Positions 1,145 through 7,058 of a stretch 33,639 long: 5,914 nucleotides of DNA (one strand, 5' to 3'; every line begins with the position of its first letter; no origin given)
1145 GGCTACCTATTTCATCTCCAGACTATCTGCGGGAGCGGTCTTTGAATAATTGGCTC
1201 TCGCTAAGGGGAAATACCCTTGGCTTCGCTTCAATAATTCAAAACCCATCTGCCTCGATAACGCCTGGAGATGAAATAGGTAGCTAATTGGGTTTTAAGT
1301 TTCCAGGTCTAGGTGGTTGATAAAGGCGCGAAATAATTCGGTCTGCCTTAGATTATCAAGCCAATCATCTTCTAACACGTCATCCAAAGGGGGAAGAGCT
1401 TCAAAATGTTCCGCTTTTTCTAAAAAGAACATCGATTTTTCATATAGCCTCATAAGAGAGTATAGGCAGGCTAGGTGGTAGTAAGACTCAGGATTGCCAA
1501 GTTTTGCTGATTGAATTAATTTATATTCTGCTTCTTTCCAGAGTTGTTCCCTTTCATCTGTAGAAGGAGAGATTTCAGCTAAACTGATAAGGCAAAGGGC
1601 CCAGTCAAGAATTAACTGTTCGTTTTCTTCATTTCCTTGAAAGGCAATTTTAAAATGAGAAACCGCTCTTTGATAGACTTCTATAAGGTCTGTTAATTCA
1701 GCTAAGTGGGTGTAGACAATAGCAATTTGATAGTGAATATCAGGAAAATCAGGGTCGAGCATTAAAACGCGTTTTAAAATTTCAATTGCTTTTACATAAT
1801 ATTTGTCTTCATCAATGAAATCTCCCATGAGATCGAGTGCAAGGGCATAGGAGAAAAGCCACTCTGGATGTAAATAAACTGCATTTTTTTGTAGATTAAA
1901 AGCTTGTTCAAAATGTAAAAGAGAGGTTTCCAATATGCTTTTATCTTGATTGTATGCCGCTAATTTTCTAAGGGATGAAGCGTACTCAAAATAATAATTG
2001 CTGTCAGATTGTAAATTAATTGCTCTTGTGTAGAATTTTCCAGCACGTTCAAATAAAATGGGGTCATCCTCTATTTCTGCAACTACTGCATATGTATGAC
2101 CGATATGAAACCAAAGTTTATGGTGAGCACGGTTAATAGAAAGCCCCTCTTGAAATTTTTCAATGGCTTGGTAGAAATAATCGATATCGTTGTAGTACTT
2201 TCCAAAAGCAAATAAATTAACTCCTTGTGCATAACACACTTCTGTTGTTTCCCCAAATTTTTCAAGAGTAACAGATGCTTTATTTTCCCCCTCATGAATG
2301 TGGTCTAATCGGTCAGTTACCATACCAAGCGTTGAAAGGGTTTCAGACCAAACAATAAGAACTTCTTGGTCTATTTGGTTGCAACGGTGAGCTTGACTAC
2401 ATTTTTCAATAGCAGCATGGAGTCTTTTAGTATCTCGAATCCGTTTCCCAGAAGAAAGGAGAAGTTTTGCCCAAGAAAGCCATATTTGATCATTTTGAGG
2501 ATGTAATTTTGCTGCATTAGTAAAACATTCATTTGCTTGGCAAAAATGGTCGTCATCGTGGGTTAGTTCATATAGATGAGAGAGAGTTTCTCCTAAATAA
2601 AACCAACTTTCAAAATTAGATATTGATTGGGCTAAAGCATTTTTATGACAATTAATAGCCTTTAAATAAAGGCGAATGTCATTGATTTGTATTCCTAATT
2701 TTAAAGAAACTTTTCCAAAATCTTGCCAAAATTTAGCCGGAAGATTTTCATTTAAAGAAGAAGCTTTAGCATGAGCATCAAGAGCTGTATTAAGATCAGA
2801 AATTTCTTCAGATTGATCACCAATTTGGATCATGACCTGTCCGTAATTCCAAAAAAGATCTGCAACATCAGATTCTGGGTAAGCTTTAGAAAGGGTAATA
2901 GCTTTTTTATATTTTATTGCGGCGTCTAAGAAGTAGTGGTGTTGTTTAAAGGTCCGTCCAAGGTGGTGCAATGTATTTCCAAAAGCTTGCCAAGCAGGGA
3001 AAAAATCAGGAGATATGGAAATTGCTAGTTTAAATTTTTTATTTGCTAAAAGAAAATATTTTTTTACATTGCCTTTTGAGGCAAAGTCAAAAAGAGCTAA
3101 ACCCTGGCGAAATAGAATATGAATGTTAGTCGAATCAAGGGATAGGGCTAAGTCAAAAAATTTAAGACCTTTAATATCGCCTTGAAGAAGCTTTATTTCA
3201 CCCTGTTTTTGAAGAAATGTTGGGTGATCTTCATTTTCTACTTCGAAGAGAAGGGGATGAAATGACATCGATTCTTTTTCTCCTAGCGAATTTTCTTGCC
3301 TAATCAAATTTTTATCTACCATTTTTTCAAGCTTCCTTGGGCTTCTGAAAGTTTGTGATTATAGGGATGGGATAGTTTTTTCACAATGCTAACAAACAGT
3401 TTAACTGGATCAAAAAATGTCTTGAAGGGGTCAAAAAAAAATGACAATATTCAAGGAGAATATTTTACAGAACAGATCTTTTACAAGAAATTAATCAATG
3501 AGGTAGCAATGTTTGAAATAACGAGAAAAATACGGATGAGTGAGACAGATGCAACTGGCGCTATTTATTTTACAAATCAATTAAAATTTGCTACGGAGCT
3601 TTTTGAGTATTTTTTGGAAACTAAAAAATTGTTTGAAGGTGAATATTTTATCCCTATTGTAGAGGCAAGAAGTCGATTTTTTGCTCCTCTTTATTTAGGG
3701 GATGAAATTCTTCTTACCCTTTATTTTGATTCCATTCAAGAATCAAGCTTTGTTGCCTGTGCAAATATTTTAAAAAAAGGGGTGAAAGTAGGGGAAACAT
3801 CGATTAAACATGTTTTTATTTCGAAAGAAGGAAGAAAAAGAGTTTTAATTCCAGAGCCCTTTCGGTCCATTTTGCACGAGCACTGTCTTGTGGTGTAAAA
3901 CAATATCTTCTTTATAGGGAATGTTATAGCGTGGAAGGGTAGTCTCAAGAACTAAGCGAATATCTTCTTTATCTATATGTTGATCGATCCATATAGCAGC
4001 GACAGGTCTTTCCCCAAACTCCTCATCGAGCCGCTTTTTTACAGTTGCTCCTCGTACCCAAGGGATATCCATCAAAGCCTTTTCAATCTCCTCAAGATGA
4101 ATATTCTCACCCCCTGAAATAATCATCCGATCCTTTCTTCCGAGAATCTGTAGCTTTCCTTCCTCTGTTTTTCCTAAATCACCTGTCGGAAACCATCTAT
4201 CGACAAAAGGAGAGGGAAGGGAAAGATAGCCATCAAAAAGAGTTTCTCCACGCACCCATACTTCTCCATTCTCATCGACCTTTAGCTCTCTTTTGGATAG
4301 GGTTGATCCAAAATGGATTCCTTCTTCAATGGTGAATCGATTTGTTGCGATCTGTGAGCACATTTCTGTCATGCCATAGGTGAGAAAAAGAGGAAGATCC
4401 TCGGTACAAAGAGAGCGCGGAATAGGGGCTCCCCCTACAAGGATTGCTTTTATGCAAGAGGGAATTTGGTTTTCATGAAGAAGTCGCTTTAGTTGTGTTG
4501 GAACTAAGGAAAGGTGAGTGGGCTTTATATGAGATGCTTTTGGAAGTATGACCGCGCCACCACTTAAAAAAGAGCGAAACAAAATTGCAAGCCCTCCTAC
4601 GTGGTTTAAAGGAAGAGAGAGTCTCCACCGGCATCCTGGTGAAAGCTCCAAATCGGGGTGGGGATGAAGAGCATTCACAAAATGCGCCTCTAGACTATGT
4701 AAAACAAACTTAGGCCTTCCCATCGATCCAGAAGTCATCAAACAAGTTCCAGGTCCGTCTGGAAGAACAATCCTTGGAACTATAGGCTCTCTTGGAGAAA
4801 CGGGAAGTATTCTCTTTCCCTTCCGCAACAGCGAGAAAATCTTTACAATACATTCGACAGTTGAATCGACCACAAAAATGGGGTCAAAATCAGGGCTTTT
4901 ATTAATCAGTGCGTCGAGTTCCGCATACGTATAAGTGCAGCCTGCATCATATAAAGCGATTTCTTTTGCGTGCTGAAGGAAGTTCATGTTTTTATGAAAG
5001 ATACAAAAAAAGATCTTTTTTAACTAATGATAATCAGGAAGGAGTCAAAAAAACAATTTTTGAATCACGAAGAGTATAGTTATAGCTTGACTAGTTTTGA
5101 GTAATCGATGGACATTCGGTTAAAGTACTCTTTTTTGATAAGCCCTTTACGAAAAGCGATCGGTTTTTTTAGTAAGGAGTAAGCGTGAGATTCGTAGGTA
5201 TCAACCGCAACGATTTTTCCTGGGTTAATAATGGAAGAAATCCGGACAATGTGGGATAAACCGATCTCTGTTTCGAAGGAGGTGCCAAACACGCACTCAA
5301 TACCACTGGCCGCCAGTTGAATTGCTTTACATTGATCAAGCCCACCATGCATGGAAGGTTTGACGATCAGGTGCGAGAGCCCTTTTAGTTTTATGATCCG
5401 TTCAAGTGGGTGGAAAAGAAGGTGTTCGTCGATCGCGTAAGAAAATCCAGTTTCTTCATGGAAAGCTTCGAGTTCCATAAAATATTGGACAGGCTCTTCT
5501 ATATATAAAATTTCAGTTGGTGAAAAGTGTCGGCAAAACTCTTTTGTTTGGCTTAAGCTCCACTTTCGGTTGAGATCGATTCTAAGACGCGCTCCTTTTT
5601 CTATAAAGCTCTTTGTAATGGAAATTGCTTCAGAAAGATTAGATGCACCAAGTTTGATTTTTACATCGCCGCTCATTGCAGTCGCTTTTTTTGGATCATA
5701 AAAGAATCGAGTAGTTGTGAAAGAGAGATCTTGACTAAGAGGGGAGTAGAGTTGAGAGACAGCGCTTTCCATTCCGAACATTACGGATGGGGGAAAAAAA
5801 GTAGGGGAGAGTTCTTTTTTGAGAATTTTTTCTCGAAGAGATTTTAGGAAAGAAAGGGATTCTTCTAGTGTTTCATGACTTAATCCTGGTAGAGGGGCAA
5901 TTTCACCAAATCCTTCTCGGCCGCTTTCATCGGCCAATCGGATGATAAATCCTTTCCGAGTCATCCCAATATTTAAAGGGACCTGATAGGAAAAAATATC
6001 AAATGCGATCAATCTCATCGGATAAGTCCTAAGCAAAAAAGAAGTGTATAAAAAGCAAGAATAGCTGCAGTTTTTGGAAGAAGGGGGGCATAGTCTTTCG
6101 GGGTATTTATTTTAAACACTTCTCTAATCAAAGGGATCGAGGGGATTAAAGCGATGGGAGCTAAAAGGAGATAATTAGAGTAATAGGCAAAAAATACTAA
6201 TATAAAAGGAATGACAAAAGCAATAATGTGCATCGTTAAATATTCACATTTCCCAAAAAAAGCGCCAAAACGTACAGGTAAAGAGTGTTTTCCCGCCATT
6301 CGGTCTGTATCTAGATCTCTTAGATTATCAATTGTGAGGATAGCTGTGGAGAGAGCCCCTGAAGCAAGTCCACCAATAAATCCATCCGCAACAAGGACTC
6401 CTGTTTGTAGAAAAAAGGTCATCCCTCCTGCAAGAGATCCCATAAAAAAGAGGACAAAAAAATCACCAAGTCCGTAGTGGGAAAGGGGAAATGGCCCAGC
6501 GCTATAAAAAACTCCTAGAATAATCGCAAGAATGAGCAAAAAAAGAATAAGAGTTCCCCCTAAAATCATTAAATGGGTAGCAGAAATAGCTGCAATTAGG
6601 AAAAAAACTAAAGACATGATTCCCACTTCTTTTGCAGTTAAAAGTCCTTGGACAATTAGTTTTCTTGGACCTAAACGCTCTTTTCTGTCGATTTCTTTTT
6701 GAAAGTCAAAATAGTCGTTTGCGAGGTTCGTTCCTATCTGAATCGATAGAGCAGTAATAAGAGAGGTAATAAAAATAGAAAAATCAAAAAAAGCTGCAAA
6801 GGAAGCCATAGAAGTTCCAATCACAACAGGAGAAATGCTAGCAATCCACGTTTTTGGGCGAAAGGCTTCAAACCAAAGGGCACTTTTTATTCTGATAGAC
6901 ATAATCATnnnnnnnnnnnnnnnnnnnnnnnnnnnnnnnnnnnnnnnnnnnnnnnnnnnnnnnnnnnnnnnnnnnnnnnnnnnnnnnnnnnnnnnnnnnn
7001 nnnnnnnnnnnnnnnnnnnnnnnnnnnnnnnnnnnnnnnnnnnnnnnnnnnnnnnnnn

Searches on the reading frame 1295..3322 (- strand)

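Call 61: search_protein_families(library=pfam, max_evalue=0.00001, proteins=[window:1295-3322:-])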
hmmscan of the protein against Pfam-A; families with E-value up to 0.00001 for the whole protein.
window:1295-3322:- (675 aa): 6 families
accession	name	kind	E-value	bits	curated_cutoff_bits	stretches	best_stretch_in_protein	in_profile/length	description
PF13431.12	TPR_17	-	7.6e-17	60.6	24.4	0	97-127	2-32/34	Tetratricopeptide repeat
PF13414.12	TPR_11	-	7.5e-11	42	26.8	0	511-537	12-38/42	TPR repeat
PF14559.12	TPR_19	-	2e-09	38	25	0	509-542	7-40/68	Tetratricopeptide repeat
PF13181.12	TPR_8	-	2.6e-07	30.7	25.7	0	612-637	2-27/34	Tetratricopeptide repeat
PF13428.12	TPR_14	-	2.2e-06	28.2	23.5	0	507-534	15-42/44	Tetratricopeptide repeat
PF23914.1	TPR_CcmH_CycH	-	6.5e-06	26.5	42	0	229-295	42-101/158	Cytochrome c-type biogenesis protein H TPR domain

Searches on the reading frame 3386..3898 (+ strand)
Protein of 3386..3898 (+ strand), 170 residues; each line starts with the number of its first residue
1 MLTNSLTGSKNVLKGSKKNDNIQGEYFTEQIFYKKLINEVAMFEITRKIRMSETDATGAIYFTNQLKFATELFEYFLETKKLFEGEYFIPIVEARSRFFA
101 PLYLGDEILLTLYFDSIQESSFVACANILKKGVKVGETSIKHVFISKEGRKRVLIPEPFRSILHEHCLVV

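Call 61: search_protein_families(library=pfam, max_evalue=0.00001, proteins=[window:3386-3898:+])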
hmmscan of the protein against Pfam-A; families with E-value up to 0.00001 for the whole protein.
window:3386-3898:+ (170 aa): 1 family
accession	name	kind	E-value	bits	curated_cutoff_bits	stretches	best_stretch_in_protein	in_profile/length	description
PF13279.12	4HBT_2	-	3.5e-09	37.6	25.5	1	50-161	2-120/122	Thioesterase-like superfamily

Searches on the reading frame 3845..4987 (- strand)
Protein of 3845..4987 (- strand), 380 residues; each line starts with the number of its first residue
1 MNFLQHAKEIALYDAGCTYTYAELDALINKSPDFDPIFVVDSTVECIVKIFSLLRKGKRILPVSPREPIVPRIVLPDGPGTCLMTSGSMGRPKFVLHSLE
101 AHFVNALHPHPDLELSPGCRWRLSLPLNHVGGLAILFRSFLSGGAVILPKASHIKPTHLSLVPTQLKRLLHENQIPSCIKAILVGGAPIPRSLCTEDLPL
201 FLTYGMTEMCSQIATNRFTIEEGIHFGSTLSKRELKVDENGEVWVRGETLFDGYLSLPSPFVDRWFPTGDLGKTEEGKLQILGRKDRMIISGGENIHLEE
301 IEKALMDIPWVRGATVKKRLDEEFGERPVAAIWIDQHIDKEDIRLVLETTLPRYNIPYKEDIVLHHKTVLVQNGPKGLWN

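Call 61: search_protein_families(library=pfam, max_evalue=0.00001, proteins=[window:3845-4987:-])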
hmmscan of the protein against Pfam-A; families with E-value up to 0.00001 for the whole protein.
window:3845-4987:- (380 aa): 1 family
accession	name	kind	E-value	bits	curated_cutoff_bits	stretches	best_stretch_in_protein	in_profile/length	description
PF00501.34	AMP-binding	-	4.4e-23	82.1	29.9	1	71-255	156-384/384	AMP-binding enzyme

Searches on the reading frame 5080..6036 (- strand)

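Call 61: search_protein_families(library=pfam, max_evalue=0.00001, proteins=[window:5080-6036:-])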
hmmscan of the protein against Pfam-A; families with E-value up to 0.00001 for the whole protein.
window:5080-6036:- (318 aa): 2 families
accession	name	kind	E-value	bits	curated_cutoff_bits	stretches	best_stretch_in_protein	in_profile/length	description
PF13378.12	MR_MLE_C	-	5.7e-14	52.8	29.4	1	124-300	17-203/219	Enolase C-terminal domain-like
PF21508.2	MenC_N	-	1.5e-13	51.1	27.3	1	15-94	7-92/94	MenC, N-terminal domain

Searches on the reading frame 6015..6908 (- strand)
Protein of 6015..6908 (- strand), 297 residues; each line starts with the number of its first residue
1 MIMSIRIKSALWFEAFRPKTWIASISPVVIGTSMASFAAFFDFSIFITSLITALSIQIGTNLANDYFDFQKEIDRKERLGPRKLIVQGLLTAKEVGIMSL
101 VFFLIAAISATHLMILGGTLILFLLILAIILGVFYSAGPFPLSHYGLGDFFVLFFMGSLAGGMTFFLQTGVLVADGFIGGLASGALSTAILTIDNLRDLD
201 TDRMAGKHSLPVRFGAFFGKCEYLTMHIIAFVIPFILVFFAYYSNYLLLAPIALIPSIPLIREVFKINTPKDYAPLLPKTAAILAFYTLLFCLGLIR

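Call 61: search_protein_families(library=pfam, max_evalue=0.00001, proteins=[window:6015-6908:-])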
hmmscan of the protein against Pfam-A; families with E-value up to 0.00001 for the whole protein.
window:6015-6908:- (297 aa): 1 family
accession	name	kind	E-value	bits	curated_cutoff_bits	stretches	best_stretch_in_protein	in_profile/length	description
PF01040.23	UbiA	-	1.2e-28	100.5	34.2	1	25-267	2-232/250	UbiA prenyltransferase family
